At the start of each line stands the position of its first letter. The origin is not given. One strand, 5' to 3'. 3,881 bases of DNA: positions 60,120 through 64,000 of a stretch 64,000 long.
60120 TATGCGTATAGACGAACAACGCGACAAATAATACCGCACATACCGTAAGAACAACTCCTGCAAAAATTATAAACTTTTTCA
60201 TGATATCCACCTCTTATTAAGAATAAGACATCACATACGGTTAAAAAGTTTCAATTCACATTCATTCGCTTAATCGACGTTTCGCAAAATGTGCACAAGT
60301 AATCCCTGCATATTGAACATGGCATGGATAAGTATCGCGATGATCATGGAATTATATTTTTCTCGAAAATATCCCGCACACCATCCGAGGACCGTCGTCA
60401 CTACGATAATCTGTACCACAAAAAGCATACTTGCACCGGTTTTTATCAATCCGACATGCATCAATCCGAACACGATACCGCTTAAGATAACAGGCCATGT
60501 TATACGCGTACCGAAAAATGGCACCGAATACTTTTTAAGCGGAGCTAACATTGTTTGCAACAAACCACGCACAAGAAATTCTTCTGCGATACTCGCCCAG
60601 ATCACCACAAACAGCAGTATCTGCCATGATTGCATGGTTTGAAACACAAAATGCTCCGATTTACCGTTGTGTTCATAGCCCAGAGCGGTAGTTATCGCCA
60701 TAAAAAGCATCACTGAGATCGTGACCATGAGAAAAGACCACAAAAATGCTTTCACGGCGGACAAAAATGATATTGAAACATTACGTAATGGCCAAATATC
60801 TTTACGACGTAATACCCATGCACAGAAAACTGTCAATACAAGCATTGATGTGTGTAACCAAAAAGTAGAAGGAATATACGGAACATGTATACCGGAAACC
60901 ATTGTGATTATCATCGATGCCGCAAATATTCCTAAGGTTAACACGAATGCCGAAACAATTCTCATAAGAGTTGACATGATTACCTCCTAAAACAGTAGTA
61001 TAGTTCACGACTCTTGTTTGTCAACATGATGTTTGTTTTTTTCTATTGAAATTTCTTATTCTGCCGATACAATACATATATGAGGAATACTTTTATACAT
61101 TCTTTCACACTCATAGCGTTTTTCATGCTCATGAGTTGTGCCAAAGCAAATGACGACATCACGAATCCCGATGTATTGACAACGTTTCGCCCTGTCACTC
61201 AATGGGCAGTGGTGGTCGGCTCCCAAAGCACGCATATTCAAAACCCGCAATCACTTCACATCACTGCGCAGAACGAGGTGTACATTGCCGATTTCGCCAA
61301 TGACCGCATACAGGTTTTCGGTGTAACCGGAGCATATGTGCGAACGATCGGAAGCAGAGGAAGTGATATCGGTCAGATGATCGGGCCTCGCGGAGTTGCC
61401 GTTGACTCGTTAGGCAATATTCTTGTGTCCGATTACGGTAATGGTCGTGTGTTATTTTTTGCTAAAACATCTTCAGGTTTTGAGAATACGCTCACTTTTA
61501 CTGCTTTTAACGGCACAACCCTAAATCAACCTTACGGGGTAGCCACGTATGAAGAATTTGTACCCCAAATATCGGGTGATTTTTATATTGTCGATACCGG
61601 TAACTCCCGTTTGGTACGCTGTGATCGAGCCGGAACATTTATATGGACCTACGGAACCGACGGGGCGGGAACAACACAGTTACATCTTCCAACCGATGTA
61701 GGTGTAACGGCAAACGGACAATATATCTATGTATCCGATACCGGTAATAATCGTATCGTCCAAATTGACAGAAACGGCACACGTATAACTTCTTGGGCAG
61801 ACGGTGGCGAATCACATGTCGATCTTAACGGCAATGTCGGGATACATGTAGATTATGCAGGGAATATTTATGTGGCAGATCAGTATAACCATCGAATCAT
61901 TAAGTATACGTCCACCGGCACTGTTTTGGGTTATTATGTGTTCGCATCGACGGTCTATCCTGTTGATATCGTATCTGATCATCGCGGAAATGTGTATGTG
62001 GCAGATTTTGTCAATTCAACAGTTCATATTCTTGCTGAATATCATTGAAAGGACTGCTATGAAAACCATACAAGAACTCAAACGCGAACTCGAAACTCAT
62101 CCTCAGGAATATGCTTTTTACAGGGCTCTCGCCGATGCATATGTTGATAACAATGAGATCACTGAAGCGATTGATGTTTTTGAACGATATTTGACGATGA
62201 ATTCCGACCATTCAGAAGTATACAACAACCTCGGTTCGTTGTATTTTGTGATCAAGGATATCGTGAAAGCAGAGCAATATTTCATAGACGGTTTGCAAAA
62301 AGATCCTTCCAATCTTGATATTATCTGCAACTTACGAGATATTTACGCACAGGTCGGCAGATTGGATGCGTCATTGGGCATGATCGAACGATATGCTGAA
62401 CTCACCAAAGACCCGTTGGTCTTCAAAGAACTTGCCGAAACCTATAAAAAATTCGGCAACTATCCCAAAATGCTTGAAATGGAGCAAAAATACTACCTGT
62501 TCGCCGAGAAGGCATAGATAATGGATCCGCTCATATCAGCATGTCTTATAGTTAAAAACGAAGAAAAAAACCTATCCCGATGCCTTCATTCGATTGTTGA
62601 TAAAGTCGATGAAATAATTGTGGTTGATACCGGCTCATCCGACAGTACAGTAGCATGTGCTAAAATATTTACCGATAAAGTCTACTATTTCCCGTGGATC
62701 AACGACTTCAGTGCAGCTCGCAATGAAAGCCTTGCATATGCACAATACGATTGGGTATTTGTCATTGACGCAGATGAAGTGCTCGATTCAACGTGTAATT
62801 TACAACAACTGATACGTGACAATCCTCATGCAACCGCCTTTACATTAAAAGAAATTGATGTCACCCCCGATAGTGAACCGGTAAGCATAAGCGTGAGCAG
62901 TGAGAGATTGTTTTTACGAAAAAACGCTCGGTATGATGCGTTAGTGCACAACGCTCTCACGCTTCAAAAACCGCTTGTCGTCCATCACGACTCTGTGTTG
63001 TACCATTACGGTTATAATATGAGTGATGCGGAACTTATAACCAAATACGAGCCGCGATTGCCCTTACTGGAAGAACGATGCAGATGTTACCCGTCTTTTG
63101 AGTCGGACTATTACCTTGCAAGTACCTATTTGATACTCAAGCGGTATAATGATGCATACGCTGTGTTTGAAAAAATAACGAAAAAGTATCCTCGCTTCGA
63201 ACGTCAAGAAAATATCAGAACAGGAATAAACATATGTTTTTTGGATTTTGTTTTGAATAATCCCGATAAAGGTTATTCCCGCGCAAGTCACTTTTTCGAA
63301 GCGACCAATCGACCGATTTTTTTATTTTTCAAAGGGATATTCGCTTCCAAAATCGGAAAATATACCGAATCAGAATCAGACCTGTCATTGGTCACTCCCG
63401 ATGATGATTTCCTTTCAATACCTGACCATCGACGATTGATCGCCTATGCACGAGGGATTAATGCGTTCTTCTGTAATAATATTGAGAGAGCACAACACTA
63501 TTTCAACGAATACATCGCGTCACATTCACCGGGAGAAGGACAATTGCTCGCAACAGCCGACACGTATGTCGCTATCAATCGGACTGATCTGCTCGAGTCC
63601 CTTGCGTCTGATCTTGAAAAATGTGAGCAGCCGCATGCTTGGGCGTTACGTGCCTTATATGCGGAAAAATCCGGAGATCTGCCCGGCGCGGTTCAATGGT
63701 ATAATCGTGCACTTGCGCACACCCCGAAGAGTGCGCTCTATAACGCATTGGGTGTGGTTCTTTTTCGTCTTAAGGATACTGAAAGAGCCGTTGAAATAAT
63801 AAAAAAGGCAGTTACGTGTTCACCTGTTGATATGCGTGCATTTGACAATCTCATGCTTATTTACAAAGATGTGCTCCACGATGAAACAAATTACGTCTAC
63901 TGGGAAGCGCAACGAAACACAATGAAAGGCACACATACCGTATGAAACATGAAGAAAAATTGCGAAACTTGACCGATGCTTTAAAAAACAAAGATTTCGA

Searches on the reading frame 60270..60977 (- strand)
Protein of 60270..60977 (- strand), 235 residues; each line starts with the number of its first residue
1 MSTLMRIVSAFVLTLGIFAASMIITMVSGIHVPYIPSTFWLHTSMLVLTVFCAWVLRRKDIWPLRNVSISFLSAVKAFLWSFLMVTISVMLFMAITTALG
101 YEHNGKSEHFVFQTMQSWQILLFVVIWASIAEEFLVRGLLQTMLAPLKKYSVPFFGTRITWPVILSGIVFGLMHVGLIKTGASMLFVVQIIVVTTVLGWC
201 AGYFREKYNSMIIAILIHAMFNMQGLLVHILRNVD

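Call 96: search_protein_families(library=pfam, proteins=[window:60270-60977:-])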
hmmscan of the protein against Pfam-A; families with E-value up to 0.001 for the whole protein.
window:60270-60977:- (235 aa): 1 family
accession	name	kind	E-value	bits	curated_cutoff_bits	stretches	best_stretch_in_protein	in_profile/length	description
PF02517.21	Rce1-like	-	8.5e-16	58.5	22.4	1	117-223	4-92/93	Type II CAAX prenyl endopeptidase Rce1-like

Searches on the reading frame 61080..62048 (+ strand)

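Call 96: search_protein_families(library=pfam, proteins=[window:61080-62048:+])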
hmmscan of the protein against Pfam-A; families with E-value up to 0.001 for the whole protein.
window:61080-62048:+ (322 aa): 7 families
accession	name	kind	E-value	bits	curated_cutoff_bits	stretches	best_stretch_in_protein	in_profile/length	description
PF01436.27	NHL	-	9.9e-27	92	20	1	103-125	4-26/28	NHL repeat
PF08450.18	SGL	-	9.8e-08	32.3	26.3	1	200-289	132-223/246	SMP-30/Gluconolactonase/LRE-like region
PF17170.10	DUF5128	-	1.6e-07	31.2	22.9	0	50-143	40-133/321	6-bladed beta-propeller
PF25021.1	TEN_NHL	-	4.5e-06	26.3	27.1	0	49-78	325-354/357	Teneurin NHL domain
PF06739.17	SBBP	-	0.00012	22.4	20.5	0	103-117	15-29/38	Beta-propeller repeat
PF22701.2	Mala_s_1-like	-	0.00017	21.9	27.5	0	50-145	85-173/195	Mal s 1 allergenic protein-like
PF13449.12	Phytase-like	-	0.00072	20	27.6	0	212-284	15-102/284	Esterase-like activity of phytase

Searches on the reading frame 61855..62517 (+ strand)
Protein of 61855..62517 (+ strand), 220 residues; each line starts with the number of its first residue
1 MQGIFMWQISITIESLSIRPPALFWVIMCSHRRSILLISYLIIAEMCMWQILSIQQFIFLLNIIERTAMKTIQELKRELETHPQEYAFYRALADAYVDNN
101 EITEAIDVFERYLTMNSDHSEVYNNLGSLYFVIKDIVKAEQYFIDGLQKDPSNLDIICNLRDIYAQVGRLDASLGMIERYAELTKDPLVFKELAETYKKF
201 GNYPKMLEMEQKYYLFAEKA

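Call 96: search_protein_families(library=pfam, proteins=[window:61855-62517:+])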
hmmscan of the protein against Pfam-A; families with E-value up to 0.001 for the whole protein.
window:61855-62517:+ (220 aa): 11 families
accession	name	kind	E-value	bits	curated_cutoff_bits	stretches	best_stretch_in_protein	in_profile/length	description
PF13432.12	TPR_16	-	7.2e-12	46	32.7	2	91-152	2-63/65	Tetratricopeptide repeat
PF14559.12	TPR_19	-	2.1e-10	41.2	25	0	72-123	11-62/68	Tetratricopeptide repeat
PF13428.12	TPR_14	-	4.2e-10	39.7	23.5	1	88-128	3-43/44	Tetratricopeptide repeat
PF13431.12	TPR_17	-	5.7e-10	39.1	24.4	0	109-141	2-34/34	Tetratricopeptide repeat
PF00515.34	TPR_1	-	1.4e-09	37.8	27.8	1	121-153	2-34/34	Tetratricopeptide repeat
PF07719.23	TPR_2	-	1.8e-08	34.3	27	0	121-153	2-34/34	Tetratricopeptide repeat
PF13176.12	TPR_7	-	3.1e-07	30.4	27.9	0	91-115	4-30/36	Tetratricopeptide repeat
PF13181.12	TPR_8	-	5.2e-07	29.8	25.7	0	91-119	6-34/34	Tetratricopeptide repeat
PF13424.12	TPR_12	-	7.3e-06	26.5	30.1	0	73-115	30-74/77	Tetratricopeptide repeat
PF13414.12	TPR_11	-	1.2e-05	25.4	26.8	1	94-131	2-39/42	TPR repeat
PF14561.12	TPR_20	-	0.0007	20.3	25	0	67-113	3-49/90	Tetratricopeptide repeat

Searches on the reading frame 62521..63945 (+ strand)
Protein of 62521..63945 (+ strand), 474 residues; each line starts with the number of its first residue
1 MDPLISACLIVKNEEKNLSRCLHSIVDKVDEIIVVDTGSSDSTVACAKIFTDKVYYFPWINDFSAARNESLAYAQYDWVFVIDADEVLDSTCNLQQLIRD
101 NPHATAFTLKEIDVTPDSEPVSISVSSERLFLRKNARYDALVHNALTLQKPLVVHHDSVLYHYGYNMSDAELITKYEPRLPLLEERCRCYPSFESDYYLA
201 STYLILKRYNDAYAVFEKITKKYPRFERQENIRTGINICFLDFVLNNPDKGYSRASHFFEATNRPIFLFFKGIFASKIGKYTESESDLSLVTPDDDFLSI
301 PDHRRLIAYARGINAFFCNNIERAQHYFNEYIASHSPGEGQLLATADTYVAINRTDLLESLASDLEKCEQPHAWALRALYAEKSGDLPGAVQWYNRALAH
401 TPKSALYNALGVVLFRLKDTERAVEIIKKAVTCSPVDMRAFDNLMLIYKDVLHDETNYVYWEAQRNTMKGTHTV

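Call 96: search_protein_families(library=pfam, proteins=[window:62521-63945:+])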
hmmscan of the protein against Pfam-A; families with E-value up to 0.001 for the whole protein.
window:62521-63945:+ (474 aa): 14 families
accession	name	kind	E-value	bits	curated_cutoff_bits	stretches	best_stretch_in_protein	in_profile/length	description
PF00535.33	Glycos_transf_2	-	3e-18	66.8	23.3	1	6-100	1-105/168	Glycosyl transferase family 2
PF07719.23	TPR_2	-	3.2e-14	52.2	27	0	372-403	2-33/34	Tetratricopeptide repeat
PF13428.12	TPR_14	-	2.9e-11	43.3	23.5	0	371-406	1-36/44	Tetratricopeptide repeat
PF13432.12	TPR_16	-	8.4e-11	42.5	32.7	0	370-404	30-64/65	Tetratricopeptide repeat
PF13181.12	TPR_8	-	2.7e-09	36.9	25.7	0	406-433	3-30/34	Tetratricopeptide repeat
PF00515.34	TPR_1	-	5.3e-08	32.8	27.8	0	406-432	3-29/34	Tetratricopeptide repeat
PF12895.13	ANAPC3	-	5.2e-06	27.1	27.2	0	388-430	6-49/82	Anaphase-promoting complex, cyclosome, subunit 3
PF13424.12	TPR_12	-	6.8e-06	26.6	30.1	0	377-431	9-72/77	Tetratricopeptide repeat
PF13704.12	Glyco_tranf_2_4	-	2.5e-05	25.1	27.5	1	13-92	2-88/98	Glycosyl transferase family 2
PF14559.12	TPR_19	-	5.5e-05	23.8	25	0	383-432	3-53/68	Tetratricopeptide repeat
PF13414.12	TPR_11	-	8.9e-05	22.5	26.8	1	384-417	7-41/42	TPR repeat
PF13174.12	TPR_6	-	9.3e-05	23.3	26.3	0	195-224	2-31/33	Tetratricopeptide repeat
PF25062.1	ARM_TT21_N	-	0.00021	21.5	40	0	310-403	105-200/222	Tetratricopeptide repeat protein 21 N-terminal ARM repeat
PF25068.1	ARM_TT21_4th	-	0.00076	20.2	30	0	390-435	18-63/153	Tetratricopeptide repeat protein 21 forth ARM domain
